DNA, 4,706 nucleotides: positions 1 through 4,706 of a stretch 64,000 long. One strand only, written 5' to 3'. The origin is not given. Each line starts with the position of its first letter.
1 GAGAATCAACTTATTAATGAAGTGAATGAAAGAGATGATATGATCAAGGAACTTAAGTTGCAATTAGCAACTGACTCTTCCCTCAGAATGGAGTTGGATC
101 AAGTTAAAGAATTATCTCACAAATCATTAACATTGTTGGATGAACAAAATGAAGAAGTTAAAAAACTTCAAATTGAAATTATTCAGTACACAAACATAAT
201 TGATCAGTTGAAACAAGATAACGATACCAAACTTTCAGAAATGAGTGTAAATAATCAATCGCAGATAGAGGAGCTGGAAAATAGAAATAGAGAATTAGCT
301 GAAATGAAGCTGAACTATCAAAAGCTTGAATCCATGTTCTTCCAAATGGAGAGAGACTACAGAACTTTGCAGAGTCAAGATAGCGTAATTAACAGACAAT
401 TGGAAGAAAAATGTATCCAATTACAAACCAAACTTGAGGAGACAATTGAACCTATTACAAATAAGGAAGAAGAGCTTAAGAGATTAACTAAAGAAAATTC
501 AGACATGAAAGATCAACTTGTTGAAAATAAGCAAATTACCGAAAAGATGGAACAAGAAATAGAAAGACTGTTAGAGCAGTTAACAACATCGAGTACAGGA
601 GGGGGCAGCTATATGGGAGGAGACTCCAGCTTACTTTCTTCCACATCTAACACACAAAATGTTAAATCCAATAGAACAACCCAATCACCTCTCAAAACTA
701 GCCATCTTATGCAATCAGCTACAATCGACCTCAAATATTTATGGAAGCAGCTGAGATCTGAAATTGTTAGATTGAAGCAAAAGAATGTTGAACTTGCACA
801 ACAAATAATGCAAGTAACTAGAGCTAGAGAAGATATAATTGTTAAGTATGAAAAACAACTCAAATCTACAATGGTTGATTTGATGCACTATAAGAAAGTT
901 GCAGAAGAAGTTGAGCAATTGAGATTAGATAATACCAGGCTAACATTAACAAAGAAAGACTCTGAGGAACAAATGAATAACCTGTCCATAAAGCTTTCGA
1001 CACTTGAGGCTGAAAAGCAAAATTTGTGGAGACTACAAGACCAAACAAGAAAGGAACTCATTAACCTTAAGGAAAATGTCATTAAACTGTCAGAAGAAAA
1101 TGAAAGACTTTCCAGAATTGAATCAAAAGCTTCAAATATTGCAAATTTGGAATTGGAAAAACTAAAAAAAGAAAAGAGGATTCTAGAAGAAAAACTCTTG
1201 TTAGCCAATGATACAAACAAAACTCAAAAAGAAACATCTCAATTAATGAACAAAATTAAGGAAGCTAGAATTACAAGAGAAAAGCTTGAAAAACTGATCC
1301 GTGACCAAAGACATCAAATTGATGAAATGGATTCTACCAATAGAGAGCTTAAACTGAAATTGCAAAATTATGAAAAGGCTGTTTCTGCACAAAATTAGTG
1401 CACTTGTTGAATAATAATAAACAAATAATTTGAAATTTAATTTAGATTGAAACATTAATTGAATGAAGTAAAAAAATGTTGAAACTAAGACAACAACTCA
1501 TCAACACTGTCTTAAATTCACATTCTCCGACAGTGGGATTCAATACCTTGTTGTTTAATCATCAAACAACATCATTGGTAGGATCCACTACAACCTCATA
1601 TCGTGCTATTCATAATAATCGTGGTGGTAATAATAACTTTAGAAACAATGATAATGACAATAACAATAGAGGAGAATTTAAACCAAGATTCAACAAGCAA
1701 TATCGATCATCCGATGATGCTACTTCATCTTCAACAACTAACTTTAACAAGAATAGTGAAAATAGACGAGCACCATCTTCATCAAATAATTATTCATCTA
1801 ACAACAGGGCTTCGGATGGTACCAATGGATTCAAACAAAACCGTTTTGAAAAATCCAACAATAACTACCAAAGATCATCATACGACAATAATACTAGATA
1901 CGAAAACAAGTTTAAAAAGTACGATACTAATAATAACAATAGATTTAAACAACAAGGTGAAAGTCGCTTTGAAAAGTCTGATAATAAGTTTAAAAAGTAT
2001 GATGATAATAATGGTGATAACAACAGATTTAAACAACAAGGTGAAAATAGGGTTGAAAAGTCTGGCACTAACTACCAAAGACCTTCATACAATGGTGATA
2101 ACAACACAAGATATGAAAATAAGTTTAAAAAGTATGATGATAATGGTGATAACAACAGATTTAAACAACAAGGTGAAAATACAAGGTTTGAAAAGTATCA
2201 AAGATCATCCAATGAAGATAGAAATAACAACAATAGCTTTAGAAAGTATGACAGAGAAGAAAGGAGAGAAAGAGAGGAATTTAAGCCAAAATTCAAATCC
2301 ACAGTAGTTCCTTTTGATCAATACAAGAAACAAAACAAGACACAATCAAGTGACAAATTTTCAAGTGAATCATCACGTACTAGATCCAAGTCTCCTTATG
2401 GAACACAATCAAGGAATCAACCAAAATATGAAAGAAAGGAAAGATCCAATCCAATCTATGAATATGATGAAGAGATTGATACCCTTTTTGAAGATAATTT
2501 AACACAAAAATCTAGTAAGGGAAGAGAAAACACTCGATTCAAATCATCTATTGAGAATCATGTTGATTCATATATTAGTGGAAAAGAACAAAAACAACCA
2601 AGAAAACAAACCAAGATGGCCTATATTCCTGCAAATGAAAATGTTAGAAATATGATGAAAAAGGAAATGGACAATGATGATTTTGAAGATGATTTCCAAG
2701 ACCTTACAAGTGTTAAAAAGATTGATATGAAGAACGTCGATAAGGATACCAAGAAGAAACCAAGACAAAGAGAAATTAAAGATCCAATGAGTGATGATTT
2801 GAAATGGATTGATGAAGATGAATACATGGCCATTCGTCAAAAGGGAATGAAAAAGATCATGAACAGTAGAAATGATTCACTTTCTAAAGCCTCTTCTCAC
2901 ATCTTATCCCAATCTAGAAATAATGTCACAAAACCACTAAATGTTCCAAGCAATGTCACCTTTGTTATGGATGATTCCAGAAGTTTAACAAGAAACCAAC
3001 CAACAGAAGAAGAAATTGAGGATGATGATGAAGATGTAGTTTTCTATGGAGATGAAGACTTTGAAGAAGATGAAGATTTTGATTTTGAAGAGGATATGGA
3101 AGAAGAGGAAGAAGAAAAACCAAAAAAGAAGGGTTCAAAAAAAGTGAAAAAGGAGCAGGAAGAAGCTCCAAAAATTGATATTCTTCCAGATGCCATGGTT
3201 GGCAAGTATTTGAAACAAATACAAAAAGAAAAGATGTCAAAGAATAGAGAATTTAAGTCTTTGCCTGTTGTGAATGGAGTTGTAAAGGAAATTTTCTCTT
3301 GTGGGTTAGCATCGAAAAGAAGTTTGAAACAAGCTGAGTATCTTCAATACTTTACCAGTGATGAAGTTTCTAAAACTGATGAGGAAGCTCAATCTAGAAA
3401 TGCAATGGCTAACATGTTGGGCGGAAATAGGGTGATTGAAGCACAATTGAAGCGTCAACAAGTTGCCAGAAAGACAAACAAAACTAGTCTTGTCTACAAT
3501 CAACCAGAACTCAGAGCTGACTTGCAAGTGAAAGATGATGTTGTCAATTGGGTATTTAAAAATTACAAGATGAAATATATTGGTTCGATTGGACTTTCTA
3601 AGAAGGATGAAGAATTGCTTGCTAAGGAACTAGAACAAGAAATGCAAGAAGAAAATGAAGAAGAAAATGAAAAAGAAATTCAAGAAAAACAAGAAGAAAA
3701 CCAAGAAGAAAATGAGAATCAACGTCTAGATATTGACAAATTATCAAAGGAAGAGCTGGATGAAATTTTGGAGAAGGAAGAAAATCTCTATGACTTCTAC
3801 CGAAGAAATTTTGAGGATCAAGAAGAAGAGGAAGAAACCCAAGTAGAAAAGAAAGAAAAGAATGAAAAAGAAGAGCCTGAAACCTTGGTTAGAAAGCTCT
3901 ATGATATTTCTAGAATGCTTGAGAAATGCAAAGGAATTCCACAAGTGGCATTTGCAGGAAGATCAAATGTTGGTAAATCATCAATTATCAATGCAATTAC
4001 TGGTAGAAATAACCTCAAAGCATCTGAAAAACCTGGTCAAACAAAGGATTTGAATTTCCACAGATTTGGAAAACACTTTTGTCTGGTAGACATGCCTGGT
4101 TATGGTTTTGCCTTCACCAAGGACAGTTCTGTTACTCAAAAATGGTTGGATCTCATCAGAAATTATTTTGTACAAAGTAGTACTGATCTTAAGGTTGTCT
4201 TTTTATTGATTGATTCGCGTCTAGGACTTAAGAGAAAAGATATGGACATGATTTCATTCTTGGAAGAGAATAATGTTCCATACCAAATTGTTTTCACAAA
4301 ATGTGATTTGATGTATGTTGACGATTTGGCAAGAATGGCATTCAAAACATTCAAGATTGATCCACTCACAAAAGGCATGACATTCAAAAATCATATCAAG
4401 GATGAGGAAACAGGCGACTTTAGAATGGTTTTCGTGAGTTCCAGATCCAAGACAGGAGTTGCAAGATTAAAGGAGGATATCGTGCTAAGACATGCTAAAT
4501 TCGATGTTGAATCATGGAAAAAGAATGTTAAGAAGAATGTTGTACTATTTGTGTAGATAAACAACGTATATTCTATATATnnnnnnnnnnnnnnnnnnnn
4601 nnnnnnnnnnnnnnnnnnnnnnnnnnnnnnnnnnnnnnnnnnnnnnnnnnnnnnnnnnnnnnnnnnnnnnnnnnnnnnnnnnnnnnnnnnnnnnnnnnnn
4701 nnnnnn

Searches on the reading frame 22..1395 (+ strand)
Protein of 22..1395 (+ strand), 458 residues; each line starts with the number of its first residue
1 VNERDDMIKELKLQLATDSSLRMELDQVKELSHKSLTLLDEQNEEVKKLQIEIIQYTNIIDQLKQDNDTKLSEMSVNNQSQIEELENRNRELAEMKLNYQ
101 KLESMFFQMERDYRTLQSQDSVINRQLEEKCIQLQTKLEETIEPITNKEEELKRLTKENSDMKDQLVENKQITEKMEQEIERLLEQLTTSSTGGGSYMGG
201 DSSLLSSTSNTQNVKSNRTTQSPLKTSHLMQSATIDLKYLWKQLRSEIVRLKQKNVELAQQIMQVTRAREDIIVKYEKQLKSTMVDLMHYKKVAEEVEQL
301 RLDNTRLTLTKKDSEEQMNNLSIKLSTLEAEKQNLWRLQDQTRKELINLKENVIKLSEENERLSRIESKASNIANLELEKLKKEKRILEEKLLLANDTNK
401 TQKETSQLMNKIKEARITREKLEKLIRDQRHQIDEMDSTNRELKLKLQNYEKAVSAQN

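Call 10: search_protein_families(library=pfam, proteins=[window:22-1395:+], max_evalue=0.01)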
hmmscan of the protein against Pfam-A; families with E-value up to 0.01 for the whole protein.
window:22-1395:+ (458 aa): 0 families

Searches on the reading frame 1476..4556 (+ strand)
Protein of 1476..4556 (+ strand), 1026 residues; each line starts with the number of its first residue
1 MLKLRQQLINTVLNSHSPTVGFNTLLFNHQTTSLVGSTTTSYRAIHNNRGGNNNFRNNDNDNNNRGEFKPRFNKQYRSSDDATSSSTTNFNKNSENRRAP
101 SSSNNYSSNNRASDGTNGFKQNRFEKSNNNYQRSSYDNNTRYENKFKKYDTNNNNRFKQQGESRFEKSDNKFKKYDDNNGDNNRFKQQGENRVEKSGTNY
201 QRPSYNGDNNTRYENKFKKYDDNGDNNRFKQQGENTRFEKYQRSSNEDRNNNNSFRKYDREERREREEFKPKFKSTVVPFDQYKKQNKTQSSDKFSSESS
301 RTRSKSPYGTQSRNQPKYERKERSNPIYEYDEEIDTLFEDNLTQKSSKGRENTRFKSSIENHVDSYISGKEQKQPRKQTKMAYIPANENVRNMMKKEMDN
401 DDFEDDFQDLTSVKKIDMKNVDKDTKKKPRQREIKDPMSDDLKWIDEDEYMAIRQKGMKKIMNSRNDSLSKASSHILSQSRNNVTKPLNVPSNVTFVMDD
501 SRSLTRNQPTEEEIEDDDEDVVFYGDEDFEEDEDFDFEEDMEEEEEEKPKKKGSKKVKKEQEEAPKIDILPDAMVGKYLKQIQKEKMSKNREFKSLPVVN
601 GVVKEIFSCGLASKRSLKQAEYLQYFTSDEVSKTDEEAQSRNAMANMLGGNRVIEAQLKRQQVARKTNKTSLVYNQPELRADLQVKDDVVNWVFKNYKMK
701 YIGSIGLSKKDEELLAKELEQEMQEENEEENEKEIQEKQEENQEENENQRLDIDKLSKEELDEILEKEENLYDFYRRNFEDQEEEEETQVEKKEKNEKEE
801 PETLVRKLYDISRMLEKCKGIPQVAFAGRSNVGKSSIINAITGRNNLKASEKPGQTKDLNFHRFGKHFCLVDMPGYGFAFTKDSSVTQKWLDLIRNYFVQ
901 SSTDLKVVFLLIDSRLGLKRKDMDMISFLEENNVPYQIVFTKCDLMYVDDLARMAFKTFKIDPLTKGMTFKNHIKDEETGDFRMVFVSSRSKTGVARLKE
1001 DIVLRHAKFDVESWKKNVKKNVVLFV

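Call 10: search_protein_families(library=pfam, proteins=[window:1476-4553:+], max_evalue=0.01)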
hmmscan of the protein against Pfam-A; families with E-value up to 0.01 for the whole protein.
window:1476-4553:+ (1026 aa): 3 families
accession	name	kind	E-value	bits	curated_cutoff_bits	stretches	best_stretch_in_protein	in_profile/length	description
PF01926.29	MMR_HSR1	-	8.9e-21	74.6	21.9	1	823-942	1-113/113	50S ribosome-binding GTPase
PF03193.22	RsgA_GTPase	-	1.9e-07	31.5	30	1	787-875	73-167/174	RsgA GTPase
PF02421.24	FeoB_N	-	3.7e-07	30.2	27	1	823-944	2-116/156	Ferrous iron transport protein B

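Call 22: find_encoding_contigs(protein=window:1476-4556:+, flank=3000, max_places=8)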
Protein window:1476-4556:+ (1026 aa): no gene with exactly this product is on record in the collection.

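Call 23: list_cluster_members(proteins=[P0001, window:1476-4553:+, window:4605-5414:+])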
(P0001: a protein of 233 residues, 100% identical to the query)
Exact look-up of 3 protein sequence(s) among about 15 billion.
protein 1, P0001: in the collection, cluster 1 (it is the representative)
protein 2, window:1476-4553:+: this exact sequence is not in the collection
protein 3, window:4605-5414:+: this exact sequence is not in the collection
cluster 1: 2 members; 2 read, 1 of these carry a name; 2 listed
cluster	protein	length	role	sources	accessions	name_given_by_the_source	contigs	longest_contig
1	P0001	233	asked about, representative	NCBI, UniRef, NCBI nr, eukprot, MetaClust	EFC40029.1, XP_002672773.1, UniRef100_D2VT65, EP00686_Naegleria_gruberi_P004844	predicted protein [Naegleria gruberi] | ATP-dependent RNA helicase n=1 Tax=Naegleria gruberi TaxID=5762 RepID=D2VT65_NAEGR | uncharacterized protein NAEGRDRAFT_72190 [Naegleria gruberi]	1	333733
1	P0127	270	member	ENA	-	-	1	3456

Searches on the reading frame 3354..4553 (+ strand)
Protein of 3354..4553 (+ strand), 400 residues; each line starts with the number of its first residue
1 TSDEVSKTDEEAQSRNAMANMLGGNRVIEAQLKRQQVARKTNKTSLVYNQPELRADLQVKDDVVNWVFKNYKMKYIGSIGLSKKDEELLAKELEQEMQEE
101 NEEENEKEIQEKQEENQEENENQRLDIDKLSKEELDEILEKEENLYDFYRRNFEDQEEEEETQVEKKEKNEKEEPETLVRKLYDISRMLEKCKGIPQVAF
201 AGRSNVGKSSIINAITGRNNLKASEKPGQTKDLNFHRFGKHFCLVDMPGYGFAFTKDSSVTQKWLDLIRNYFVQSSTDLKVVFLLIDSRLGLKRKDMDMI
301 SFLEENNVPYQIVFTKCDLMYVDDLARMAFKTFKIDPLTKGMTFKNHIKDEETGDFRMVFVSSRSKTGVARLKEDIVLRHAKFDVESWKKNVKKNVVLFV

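Call 62: find_homologous_proteins(query=window:3354-4553:+, max_evalue=1e-40)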
Query window:3354-4553:+ (400 aa): 1 proteins with E <= 1e-40 among 8000 candidates.
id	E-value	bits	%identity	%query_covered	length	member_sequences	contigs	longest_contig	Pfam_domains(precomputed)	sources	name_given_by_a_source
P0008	1.4e-150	520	60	99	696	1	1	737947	PF01926.30,PF02421.25,PF03193.23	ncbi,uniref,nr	ncbi:hypothetical protein C9374_000784 [Naegleria lovaniensis]|uniref:EngB-type G domain-containing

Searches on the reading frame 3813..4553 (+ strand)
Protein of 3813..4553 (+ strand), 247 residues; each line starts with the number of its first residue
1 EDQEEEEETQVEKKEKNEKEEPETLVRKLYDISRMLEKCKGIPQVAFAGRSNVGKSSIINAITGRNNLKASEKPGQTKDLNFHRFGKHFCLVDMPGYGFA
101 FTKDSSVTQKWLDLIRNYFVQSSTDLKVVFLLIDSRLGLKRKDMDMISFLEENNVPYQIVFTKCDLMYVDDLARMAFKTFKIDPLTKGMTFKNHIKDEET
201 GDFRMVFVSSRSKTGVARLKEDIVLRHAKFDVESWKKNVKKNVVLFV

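Call 65: search_protein_families(library=ncbifam, proteins=[window:3813-4553:+], max_evalue=0.00001)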
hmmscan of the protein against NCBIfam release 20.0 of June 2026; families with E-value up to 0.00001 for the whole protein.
window:3813-4553:+ (247 aa): 14 families
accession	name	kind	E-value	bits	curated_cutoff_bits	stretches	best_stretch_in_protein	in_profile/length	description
TIGR03598.1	GTPase_YsxC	equivalog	9.6e-46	155.8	124.45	1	41-223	17-185/186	ribosome biogenesis GTP-binding protein YihA/YsxC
TIGR03594.1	GTPase_EngA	equivalog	2.5e-20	72.9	306.7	1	16-227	165-346/432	ribosome biogenesis GTPase Der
NF003255.0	PRK04213.1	equivalog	1.9e-18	66.6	164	1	41-165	8-141/204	GTP-binding protein EngB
TIGR03596.1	GTPase_YlqF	equivalog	5.8e-13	48.8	208.2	1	5-97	77-173/276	ribosome biogenesis GTPase YlqF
TIGR03918.1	GTP_HydF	equivalog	2e-12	46.7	325.55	1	44-195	9-156/392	[FeFe] hydrogenase H-cluster maturation GTPase HydF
NF002828.0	PRK03003.1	equivalog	5e-12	45.2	631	1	7-166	7-160/477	ribosome biogenesis GTPase Der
NF000908.1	PRK00089.1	equivalog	5.2e-11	42.4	237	1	45-181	6-132/291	GTPase Era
NF007071.0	PRK09518.1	equivalog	2.7e-10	39.4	953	1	14-166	241-391/706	bifunctional cytidylate kinase/GTPase Der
TIGR00231.1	small_GTP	domain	1.8e-09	37.6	42.5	1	43-168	4-126/164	GTP-binding protein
TIGR03597.1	GTPase_YqeH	equivalog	2.1e-09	37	297.4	1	28-110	141-228/361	ribosome biogenesis GTPase YqeH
TIGR00450.1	mnmE_trmE_thdF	equivalog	1.1e-08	34.6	252.6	1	9-174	175-336/446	tRNA uridine-5-carboxymethylaminomethyl(34) synthesis GTPase MnmE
TIGR00436.1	era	equivalog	1.1e-07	31.6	116.25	1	45-180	3-133/270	GTPase Era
NF003661.0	PRK05291.1-3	equivalog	6.5e-07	29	380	1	4-80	178-254/448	tRNA uridine-5-carboxymethylaminomethyl(34) synthesis GTPase MnmE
TIGR00437.1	feoB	equivalog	4.8e-06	25.6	315.65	0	49-111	1-67/594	ferrous iron transport protein B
